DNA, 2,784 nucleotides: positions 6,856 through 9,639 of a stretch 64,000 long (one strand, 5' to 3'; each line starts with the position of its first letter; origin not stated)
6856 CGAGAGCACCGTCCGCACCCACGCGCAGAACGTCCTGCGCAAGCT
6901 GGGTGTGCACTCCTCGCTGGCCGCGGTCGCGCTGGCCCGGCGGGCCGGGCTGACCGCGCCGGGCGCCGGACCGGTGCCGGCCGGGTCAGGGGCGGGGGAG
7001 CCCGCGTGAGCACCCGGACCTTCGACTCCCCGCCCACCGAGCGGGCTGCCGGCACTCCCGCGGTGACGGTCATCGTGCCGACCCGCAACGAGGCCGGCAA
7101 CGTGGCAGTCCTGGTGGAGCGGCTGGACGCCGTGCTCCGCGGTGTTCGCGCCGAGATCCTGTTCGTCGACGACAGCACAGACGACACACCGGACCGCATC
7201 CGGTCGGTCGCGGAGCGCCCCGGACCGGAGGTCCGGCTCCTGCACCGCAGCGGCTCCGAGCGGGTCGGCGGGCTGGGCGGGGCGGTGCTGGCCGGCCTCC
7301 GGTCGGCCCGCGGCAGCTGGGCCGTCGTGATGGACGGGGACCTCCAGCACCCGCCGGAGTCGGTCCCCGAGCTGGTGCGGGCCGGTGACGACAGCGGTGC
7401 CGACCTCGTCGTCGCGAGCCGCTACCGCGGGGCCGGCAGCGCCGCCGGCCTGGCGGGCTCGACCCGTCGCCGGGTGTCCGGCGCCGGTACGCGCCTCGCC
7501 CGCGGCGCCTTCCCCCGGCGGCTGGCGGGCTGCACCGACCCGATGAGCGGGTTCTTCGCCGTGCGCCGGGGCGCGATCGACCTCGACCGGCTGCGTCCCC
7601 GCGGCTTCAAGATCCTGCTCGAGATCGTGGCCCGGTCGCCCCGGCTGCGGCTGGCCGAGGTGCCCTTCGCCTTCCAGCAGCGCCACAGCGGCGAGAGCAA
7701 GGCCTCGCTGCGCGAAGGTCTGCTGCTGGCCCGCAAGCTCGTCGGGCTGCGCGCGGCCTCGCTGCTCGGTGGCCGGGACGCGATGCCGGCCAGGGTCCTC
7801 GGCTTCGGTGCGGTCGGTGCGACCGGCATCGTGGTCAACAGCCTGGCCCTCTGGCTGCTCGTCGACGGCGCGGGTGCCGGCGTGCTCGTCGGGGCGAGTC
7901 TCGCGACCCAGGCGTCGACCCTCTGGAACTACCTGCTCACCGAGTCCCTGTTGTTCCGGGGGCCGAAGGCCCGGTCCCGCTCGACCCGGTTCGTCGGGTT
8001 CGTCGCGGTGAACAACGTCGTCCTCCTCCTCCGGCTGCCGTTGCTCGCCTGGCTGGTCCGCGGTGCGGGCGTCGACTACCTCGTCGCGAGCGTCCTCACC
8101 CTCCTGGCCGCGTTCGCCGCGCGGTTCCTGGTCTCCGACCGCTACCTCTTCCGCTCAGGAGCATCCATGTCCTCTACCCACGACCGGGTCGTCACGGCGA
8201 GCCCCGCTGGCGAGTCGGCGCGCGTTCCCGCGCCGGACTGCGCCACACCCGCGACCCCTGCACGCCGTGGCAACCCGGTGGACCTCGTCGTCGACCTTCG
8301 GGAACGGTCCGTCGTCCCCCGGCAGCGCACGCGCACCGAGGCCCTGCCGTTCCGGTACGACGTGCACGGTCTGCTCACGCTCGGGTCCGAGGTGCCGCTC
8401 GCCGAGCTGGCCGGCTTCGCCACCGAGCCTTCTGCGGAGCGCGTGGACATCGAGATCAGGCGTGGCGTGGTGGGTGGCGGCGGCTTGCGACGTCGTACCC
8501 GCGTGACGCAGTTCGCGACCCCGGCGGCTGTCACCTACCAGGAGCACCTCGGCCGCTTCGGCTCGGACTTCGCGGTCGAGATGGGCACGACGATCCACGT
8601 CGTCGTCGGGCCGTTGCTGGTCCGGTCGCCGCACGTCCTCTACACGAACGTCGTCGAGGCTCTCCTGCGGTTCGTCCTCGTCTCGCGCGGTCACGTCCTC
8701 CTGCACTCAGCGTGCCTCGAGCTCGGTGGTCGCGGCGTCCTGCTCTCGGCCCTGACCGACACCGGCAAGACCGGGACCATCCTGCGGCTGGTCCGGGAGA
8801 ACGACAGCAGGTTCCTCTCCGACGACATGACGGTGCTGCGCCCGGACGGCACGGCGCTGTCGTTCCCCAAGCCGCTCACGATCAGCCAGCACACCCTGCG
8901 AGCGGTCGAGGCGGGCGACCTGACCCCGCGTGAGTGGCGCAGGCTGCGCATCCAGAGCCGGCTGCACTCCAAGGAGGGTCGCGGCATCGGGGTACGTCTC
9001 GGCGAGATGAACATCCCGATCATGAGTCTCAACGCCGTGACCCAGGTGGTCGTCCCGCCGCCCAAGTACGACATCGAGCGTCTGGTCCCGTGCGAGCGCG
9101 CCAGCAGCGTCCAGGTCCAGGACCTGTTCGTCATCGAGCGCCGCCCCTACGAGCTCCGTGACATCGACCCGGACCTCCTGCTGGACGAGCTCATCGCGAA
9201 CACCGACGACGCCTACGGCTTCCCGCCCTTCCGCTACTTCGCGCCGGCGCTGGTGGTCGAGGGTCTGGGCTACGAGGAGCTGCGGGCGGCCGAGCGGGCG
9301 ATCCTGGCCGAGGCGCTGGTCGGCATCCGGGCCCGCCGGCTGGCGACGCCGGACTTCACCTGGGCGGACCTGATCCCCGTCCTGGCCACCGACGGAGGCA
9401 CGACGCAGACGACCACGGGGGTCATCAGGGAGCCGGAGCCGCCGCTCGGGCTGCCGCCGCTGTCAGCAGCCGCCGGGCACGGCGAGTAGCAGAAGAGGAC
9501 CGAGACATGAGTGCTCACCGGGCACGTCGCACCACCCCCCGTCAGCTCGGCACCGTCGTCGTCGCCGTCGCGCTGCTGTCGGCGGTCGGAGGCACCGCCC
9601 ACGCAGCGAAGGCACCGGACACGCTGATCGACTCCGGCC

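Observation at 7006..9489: Unusual single-ORF fusion of GT2 sugar-phosphate-lipid synthase, GtrA-like domain and an HPr-kinase-like P-loop domain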

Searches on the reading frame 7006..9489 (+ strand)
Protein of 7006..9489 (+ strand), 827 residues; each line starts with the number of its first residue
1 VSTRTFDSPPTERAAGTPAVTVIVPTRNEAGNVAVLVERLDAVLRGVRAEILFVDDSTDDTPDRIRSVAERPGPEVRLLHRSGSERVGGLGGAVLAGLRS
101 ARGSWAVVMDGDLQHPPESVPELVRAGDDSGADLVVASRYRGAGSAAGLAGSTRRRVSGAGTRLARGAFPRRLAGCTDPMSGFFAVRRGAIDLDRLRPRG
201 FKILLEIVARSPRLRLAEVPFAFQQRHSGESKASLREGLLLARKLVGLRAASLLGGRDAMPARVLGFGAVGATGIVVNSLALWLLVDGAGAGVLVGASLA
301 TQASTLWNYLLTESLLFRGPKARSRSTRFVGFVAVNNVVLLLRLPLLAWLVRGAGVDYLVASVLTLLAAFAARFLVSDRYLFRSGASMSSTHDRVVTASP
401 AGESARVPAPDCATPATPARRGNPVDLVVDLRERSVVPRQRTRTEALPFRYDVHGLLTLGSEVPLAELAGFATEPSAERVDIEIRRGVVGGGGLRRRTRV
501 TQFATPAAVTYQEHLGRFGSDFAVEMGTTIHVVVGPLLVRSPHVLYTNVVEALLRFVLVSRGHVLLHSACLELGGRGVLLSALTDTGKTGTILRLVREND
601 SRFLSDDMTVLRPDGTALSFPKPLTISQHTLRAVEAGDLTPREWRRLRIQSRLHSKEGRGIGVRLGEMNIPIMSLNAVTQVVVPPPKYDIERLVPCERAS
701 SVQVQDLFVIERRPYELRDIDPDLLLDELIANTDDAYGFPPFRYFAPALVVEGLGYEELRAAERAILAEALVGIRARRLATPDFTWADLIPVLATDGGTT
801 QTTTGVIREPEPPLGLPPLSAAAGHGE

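Call 6: search_protein_families(library=pfam, proteins=[window:7006-9486:+], max_evalue=1)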
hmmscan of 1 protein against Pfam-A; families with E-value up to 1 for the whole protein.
window:7006-9486:+ (827 aa): 4 families
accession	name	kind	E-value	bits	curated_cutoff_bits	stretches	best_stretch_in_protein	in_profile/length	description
PF00535.33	Glycos_transf_2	-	3.8e-21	76.2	23.3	1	21-166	1-142/168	Glycosyl transferase family 2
PF04138.20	GtrA_DPMS_TM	-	1.4e-15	58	26.1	1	267-382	2-117/117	GtrA/DPMS, transmembrane domain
PF13641.12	Glyco_tranf_2_3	-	3.8e-06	27.5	27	1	18-126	1-110/230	Glycosyltransferase like family 2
PF07475.17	Hpr_kinase_C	-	0.041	13.8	33.3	1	565-614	8-56/171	HPr Serine kinase C-terminal domain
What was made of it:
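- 7060..7764 (+): GT-A (GT2) catalytic domain with interface helices, residues 19-253. Pfam PF00535 E = 4e-21 (call 6).
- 7780..8151 (+): Four-helix GtrA-like/DPMS transmembrane domain (residues 259-382). It carries N278, N308, F370 and R373, the equivalents of the PfDPMS polar pocket N248/N277, gate F338 and R341. Pfam PF04138 at 58 bits against a cut-off of 26.1 (call 6).
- On GtrA family (PF04138): The score is 58 bits against a cut-off of 26.1, over residues 267-382 (call 6).
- Checked: Pfam finds GT2 at residues 21-166 (E = 4e-21) and GtrA_DPMS_TM at residues 267-382 (E = 1e-15) (call 6).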

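Call 7: search_protein_families(library=ncbifam, proteins=[window:7006-9486:+], max_evalue=1)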
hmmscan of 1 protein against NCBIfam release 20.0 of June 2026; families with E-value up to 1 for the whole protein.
window:7006-9486:+ (827 aa): 16 families
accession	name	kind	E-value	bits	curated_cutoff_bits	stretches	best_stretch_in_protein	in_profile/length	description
NF047588.1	GlcsyltransPgfSStrep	equivalog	3.6e-14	52.7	500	1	20-143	3-125/308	glycosyltransferase PgfS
TIGR04182.1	glyco_TIGR04182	equivalog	1.2e-11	44.6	325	1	20-238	2-207/293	S-layer glycoprotein N-glycosyltransferase AglJ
NF007986.1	PRK10714.1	equivalog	1.3e-11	44.1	529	1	19-240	7-217/316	undecaprenyl-phosphate 4-deoxy-4-formamido-L-arabinose transferase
TIGR03469.1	HpnB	hypoth_equivalog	1.2e-08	34.4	379.25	1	14-135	40-168/386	hopene-associated glycosyltransferase HpnB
NF010496.0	PRK13915.1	equivalog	7.6e-07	28.5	262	1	16-190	29-206/307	glucosyl-3-phosphoglycerate synthase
NF045692.1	OglycostaseCruG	equivalog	2.1e-06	27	600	1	18-137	41-162/386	2'-O-glycosyltransferase CruG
TIGR04283.1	glyco_like_mftF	equivalog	2.5e-05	24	182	1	21-126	2-96/221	TIGR04283 family arsenosugar biosynthesis glycosyltransferase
TIGR04352.1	HprK_rel_A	equivalog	5.3e-05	22.5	200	1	561-631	94-164/280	HprK-related kinase A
NF041391.1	DPhHxTase_Halo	equivalog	5.8e-05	22.2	375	1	26-147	3-113/213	dolichyl-phosphate hexose transferase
TIGR03937.1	PgaC_IcaA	equivalog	0.00013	21.1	422.3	1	13-112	40-135/407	poly-beta-1,6-N-acetyl-D-glucosamine synthase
NF041875.1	EPS_EpsD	equivalog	0.0019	17.7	370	1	20-127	1-104/325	exopolysaccharide biosynthesis glycosyltransferase EpsD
TIGR04355.1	HprK_rel_B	hypoth_equivalog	0.0063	15.7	200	1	527-617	110-197/351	HprK-related kinase B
TIGR00679.1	hpr-ser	equivalog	0.0065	15.7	240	1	564-612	132-179/300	HPr(Ser) kinase/phosphatase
NF041841.1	his_kin_VxrA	equivalog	0.028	12.9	750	1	630-700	413-477/480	sensor histidine kinase VxrA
TIGR04249.1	SCM_chp_ScmC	equivalog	0.032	13.6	125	1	559-613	121-173/292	SynChlorMet cassette protein ScmC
NF006821.0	PRK09344.1-3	subfamily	0.16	10.6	369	1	574-627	221-277/525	phosphoenolpyruvate carboxykinase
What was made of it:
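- Checked: The HprK-like signal at residues 560-630 is weak in this one sequence (Hpr_kinase_C E = 0.041; HprK_rel_A E = 5e-5; calls 6, 7).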

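Call 11: find_encoding_contigs(protein=window:7006-9489:+, flank=10000, max_places=4)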
Protein window:7006-9489:+ (827 aa): no gene with exactly this product is on record in the collection.
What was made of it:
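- Tried and rejected: An exact-sequence look-up of the window protein found no record (call 11).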

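Call 46: find_homologous_proteins(query=window:7006-9486:+, max_evalue=1e-50)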
Query window:7006-9486:+ (827 aa): 1324 proteins with E <= 1e-50 among 8000 candidates; the best 120 are listed.
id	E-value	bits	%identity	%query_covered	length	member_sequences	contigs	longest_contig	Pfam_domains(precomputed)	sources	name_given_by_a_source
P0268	0.0e+0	1757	98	100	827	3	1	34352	PF13641.13,PF04138.21,PF00535.33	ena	-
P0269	0.0e+0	1429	81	100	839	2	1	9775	PF13641.13,PF04138.21,PF00535.33,PF27840.1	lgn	-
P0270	0.0e+0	1323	76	98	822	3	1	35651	PF13641.13,PF04138.21,PF00535.33,PF27840.1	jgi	jgi:glycosyltransferase involved in cell wall biosynthesis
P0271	0.0e+0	1191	71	94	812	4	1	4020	PF13641.13,PF04138.21,PF00535.33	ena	-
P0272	0.0e+0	1188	68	97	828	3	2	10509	PF04138.21,PF00535.33,PF27840.1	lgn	-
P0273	0.0e+0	1179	68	96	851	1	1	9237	PF04138.21,PF00535.33,PF27840.1,PF12804.14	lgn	-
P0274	0.0e+0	1179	68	96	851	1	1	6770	PF04138.21,PF00535.33,PF27840.1,PF12804.14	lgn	-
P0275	0.0e+0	1177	69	95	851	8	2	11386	PF04138.21,PF00535.33,PF27840.1,PF12804.14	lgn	-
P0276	0.0e+0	1177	68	95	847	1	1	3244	PF04138.21,PF00535.33,PF27840.1,PF12804.14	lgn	-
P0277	0.0e+0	1169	68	94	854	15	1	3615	PF04138.21,PF00535.33,PF27840.1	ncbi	-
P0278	0.0e+0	1167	68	95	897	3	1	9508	PF04138.21,PF00535.33,PF27840.1,PF12804.14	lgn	-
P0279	0.0e+0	1162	69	94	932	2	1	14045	PF04138.21,PF00535.33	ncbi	-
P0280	0.0e+0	1161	67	96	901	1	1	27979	PF04138.21,PF00535.33,PF27840.1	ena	-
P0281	0.0e+0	1161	66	98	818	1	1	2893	PF04138.21,PF00535.33,PF27840.1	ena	-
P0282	0.0e+0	1159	67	97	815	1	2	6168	PF04138.21,PF00535.33,PF27840.1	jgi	jgi:putative flippase GtrA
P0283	0.0e+0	1158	69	94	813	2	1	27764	PF04138.21,PF00535.33,PF27840.1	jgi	-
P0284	0.0e+0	1154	66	97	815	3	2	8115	PF04138.21,PF00535.33,PF27840.1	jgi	jgi:dolichol-phosphate mannosyltransferase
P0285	0.0e+0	1151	67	94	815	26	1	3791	PF04138.21,PF00535.33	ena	-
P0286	0.0e+0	1151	67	96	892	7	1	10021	PF04138.21,PF00535.33,PF27840.1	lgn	-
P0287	0.0e+0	1142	66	98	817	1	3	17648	PF13641.13,PF04138.21,PF00535.33,PF27840.1,PF12804.14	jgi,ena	jgi:dolichol-phosphate mannosyltransferase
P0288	0.0e+0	1134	65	98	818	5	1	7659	PF04138.21,PF00535.33,PF27840.1,PF12804.14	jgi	jgi:glycosyltransferase involved in cell wall biosynthesis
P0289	0.0e+0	1132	67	95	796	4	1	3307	PF13641.13,PF04138.21,PF00535.33,PF27840.1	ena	-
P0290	0.0e+0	1128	64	98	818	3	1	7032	PF13641.13,PF04138.21,PF00535.33,PF27840.1,PF12804.14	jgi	jgi:dolichol-phosphate mannosyltransferase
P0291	0.0e+0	1128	66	96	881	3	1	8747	PF04138.21,PF00535.33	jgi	jgi:dolichol-phosphate mannosyltransferase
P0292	0.0e+0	1126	70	94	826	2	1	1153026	PF13641.13,PF04138.21,PF00535.33,PF27840.1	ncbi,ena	-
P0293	0.0e+0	1098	66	96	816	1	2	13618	PF04138.21,PF00535.33,PF27840.1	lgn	-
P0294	0.0e+0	1094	66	94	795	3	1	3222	PF04138.21,PF00535.33,PF27840.1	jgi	jgi:dolichol-phosphate mannosyltransferase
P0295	0.0e+0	1090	66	94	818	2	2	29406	PF04138.21,PF00535.33,PF27840.1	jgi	jgi:dolichol-phosphate mannosyltransferase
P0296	0.0e+0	1085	66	95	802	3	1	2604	PF13641.13,PF04138.21,PF00535.33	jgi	jgi:glycosyltransferase involved in cell wall biosynthesis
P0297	0.0e+0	1075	65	94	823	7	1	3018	PF04138.21,PF00535.33,PF27840.1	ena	-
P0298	0.0e+0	1074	67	95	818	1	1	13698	PF13641.13,PF04138.21,PF00535.33,PF27840.1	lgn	-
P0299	0.0e+0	1071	64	96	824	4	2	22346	PF04138.21,PF00535.33,PF27840.1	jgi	-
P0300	0.0e+0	1070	64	96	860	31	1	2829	PF04138.21,PF00535.33,PF27840.1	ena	-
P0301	0.0e+0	1066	64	96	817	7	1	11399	PF04138.21,PF00535.33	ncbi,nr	ncbi:MAG: hypothetical protein QOK11_491 [Pseudonocardiales bacterium]|nr:hypothetical protein [Pseu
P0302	0.0e+0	1064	65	94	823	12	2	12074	PF04138.21,PF00535.33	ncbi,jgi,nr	ncbi:MAG: hypothetical protein QOF92_1785 [Pseudonocardiales bacterium]|jgi:putative flippase GtrA|n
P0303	0.0e+0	1058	67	94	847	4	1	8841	PF13641.13,PF04138.21,PF00535.33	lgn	-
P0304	0.0e+0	1056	66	94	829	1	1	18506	PF13641.13,PF04138.21,PF00535.33,PF27840.1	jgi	jgi:glycosyltransferase involved in cell wall biosynthesis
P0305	0.0e+0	1054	65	94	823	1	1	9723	PF04138.21,PF00535.33,PF27840.1,PF12804.14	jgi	jgi:dolichol-phosphate mannosyltransferase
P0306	0.0e+0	1053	63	96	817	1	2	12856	PF04138.21,PF00535.33,PF27840.1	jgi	jgi:dolichol-phosphate mannosyltransferase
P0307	0.0e+0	1053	64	93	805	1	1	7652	PF13641.13,PF04138.21,PF00535.33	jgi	jgi:dolichol-phosphate mannosyltransferase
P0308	0.0e+0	1052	66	94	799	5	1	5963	PF13641.13,PF04138.21,PF00535.33,PF27840.1,PF12804.14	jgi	jgi:glycosyltransferase involved in cell wall biosynthesis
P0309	0.0e+0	1051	64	94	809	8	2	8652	PF13641.13,PF04138.21,PF00535.33,PF12804.14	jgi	jgi:putative flippase GtrA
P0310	0.0e+0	1051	65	94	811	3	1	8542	PF04138.21,PF00535.33,PF27840.1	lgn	-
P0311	0.0e+0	1047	65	94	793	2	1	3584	PF13641.13,PF04138.21,PF00535.33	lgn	-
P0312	0.0e+0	1046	63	94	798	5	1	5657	PF13641.13,PF04138.21,PF00535.33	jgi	jgi:dolichol-phosphate mannosyltransferase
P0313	0.0e+0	1046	65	92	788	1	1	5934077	PF04138.21,PF00535.33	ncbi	-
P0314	0.0e+0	1044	64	93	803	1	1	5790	PF13641.13,PF04138.21,PF00535.33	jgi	-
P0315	0.0e+0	1043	63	94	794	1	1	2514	PF04138.21,PF00535.33,PF27840.1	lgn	-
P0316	0.0e+0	1039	65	95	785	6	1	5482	PF13641.13,PF04138.21,PF00535.33,PF27840.1,PF12804.14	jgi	jgi:dolichol-phosphate mannosyltransferase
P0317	0.0e+0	1039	63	94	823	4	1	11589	PF13641.13,PF04138.21,PF00535.33,PF27840.1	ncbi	ncbi:MAG: glycosyltransferase [Actinomycetes bacterium]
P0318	0.0e+0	1038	64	95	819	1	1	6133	PF04138.21,PF00535.33,PF27840.1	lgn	-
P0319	0.0e+0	1036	63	96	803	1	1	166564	PF13641.13,PF04138.21,PF00535.33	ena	-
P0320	0.0e+0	1036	61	98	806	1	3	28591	PF13641.13,PF04138.21,PF00535.33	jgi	jgi:putative flippase GtrA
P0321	0.0e+0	1033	62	97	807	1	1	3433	PF13641.13,PF04138.21,PF00535.33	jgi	jgi:putative flippase GtrA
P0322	0.0e+0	1031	63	95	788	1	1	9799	PF04138.21,PF00535.33,PF27840.1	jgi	jgi:putative flippase GtrA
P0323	0.0e+0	1031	63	98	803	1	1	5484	PF13641.13,PF04138.21,PF00535.33,PF27840.1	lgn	-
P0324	0.0e+0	1030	64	95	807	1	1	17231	PF13641.13,PF04138.21,PF00535.33,PF27840.1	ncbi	ncbi:MAG: glycosyltransferase [Jatrophihabitantaceae bacterium]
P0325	0.0e+0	1023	62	95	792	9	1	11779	PF04138.21,PF00535.33,PF27840.1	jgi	jgi:putative flippase GtrA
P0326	0.0e+0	1022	64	94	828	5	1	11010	PF13641.13,PF04138.21,PF00535.33,PF27840.1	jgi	jgi:dolichol-phosphate mannosyltransferase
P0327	0.0e+0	1022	62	94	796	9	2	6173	PF04138.21,PF00535.33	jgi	-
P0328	0.0e+0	1019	63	94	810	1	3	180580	PF04138.21,PF00535.33,PF27840.1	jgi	jgi:dolichol-phosphate mannosyltransferase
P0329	0.0e+0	1019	63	95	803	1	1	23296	PF13641.13,PF04138.21,PF00535.33,PF12804.14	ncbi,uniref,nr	ncbi:MAG TPA: glycosyltransferase [Jatrophihabitans sp.]|uniref:glycosyltransferase n=1 Tax=Jatrophi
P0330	0.0e+0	1019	62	94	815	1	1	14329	PF04138.21,PF00535.33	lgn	-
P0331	0.0e+0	1015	62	95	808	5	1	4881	PF04138.21,PF00535.33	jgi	jgi:dolichol-phosphate mannosyltransferase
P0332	0.0e+0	1014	62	93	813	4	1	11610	PF13641.13,PF04138.21,PF00535.33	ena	-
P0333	0.0e+0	1012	63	94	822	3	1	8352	PF13641.13,PF04138.21,PF00535.33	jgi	jgi:putative flippase GtrA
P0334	0.0e+0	1012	62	94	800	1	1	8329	PF13641.13,PF04138.21,PF00535.33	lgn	-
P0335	1.3e-297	1008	61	97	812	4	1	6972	PF04138.21,PF00535.33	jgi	jgi:dolichol-phosphate mannosyltransferase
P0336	1.9e-295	1001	60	96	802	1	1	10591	PF04138.21,PF00535.33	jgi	jgi:dolichol-phosphate mannosyltransferase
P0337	2.5e-293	994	62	95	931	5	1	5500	PF07883.18,PF04138.21,PF00535.33,PF27840.1,PF01050.25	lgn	-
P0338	1.7e-292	991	59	98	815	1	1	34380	PF04138.21,PF00535.33,PF12804.14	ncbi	-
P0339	2.9e-292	990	62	95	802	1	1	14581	PF13641.13,PF04138.21,PF00535.33,PF27840.1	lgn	-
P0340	4.0e-292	990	62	96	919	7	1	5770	PF07883.18,PF04138.21,PF00535.33,PF27840.1,PF01050.25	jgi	jgi:mannose-6-phosphate isomerase-like protein (cupin superfamily)/putative flippase GtrA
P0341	1.2e-291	988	62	94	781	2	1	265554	PF04138.21,PF00535.33,PF27840.1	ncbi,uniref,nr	ncbi:GtrA family protein [Leekyejoonella antrihumi]|uniref:GtrA family protein n=1 Tax=Leekyejoonell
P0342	1.4e-291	988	62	95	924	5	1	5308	PF07883.18,PF04138.21,PF00535.33,PF01050.25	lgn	-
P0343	1.7e-291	987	61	94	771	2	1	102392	PF04138.21,PF00535.33,PF27840.1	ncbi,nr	ncbi:MAG TPA: GtrA family protein [Nocardioidaceae bacterium]|nr:GtrA family protein [Nocardioidacea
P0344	1.2e-289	981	62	93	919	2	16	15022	PF07883.18,PF04138.21,PF00535.33,PF27840.1,PF01050.25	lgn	-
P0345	2.1e-289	981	62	93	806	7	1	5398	PF04138.21,PF00535.33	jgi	jgi:putative flippase GtrA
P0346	4.9e-289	979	63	95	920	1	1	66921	PF07883.18,PF04138.21,PF00535.33,PF01050.25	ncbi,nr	ncbi:MAG TPA: glycosyltransferase [Marmoricola sp.]|nr:glycosyltransferase [Marmoricola sp.]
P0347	2.3e-288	977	61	94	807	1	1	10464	PF04138.21,PF00535.33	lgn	-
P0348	3.1e-287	973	61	94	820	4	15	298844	PF04138.21,PF00535.33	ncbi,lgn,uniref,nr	ncbi:MAG TPA: glycosyltransferase [Flexivirga sp.]|uniref:glycosyltransferase n=1 Tax=Flexivirga sp.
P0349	4.1e-287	973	60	96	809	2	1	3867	PF04138.21,PF00535.33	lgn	-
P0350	3.4e-286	970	59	96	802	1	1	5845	PF04138.21,PF00535.33,PF27840.1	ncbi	ncbi:MAG: glycosyltransferase [Nocardioidaceae bacterium]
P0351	1.1e-285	968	59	96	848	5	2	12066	PF13641.13,PF04138.21,PF00535.33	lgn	-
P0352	3.9e-285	966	60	95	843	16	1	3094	PF13641.13,PF04138.21,PF00535.33,PF27840.1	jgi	jgi:glycosyltransferase involved in cell wall biosynthesis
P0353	2.1e-284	964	60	95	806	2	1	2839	PF04138.21,PF00535.33,PF27840.1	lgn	-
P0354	3.5e-284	963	60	95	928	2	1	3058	PF07883.18,PF04138.21,PF00535.33,PF27840.1,PF01050.25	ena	-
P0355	8.6e-284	962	59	94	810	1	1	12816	PF04138.21,PF00535.33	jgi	jgi:glycosyltransferase involved in cell wall biosynthesis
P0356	1.4e-283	961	59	95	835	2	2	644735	PF04138.21,PF00535.33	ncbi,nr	ncbi:glycosyltransferase [Flexivirga endophytica]|nr:glycosyltransferase [Flexivirga endophytica]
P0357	2.3e-283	961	60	94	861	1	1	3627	PF13641.13,PF04138.21,PF00535.33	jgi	jgi:putative flippase GtrA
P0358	9.0e-283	959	60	94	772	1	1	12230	PF13641.13,PF04138.21,PF00535.33,PF27840.1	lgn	-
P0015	2.0e-282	957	64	86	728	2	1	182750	PF04138.21,PF00535.33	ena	-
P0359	1.7e-281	954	58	98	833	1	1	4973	PF13641.13,PF04138.21,PF00535.33,PF27840.1,PF12804.14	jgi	jgi:glycosyltransferase involved in cell wall biosynthesis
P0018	2.1e-281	954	64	83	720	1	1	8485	PF04138.21,PF27840.1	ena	-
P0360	2.6e-281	954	60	96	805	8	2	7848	PF13641.13,PF04138.21,PF00535.33,PF27840.1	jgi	jgi:dolichol-phosphate mannosyltransferase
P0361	6.0e-280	949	57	96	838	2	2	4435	PF13641.13,PF04138.21,PF00535.33,PF27840.1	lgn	-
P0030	2.7e-279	947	62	89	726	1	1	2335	PF13641.13,PF04138.21,PF00535.33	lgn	-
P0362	2.7e-278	944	60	93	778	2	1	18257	PF04138.21,PF00535.33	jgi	-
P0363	1.6e-273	928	60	94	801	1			PF04138.21,PF00535.33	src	-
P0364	4.7e-273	926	60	95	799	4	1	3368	PF13641.13,PF04138.21,PF00535.33,PF27840.1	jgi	jgi:glycosyltransferase involved in cell wall biosynthesis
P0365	1.1e-260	886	57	96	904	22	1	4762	PF07883.18,PF04138.21,PF27840.1,PF01050.25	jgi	jgi:dolichol-phosphate mannosyltransferase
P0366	1.5e-259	882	56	94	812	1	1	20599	PF13641.13,PF04138.21,PF00535.33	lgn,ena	-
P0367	2.6e-258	878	65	79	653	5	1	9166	PF04138.21,PF00535.33,PF27840.1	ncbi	ncbi:MAG: GtrA family protein, partial [Actinomycetes bacterium]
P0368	6.4e-256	870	58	99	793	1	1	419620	PF13641.13,PF04138.21,PF00535.33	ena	-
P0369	2.0e-255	868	58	93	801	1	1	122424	PF13641.13,PF04138.21,PF00535.33,PF27840.1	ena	-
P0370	4.0e-250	851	55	95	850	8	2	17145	PF04138.21,PF00535.33,PF27840.1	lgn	-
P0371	7.4e-250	850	55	95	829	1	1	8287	PF13641.13,PF04138.21,PF00535.33,PF27840.1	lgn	-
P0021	8.1e-249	846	60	81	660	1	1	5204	PF04138.21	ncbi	ncbi:MAG: GtrA family protein, partial [Jatrophihabitantaceae bacterium]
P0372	1.0e-248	846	58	94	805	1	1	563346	PF13641.13,PF04138.21,PF00535.33,PF27840.1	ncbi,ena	-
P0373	3.6e-248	844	55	94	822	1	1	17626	PF04138.21,PF00535.33,PF27840.1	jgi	jgi:dolichol-phosphate mannosyltransferase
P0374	5.1e-248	844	57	94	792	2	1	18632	PF13641.13,PF04138.21,PF00535.33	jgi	jgi:glycosyltransferase involved in cell wall biosynthesis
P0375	3.9e-247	841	56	96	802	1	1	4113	PF13641.13,PF04138.21,PF00535.33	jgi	jgi:dolichol-phosphate mannosyltransferase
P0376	7.7e-247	840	54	94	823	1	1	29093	PF13641.13,PF04138.21,PF00535.33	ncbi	-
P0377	1.1e-245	836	55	97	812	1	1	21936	PF13641.13,PF04138.21,PF00535.33,PF27840.1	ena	-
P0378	1.2e-245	836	54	95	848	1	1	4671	PF04138.21,PF00535.33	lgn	-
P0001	3.0e-245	835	68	68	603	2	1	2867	PF04138.21,PF27840.1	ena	-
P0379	3.7e-245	834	56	96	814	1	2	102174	PF04138.21,PF00535.33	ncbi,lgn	-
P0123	6.9e-245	833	55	93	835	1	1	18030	PF13641.13,PF04138.21,PF00535.33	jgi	jgi:glycosyltransferase involved in cell wall biosynthesis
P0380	1.4e-244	832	53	95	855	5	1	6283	PF13641.13,PF04138.21,PF00535.33,PF27840.1,PF12804.14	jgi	jgi:dolichol-phosphate mannosyltransferase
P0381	1.5e-243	829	56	94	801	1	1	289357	PF13641.13,PF04138.21,PF00535.33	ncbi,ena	-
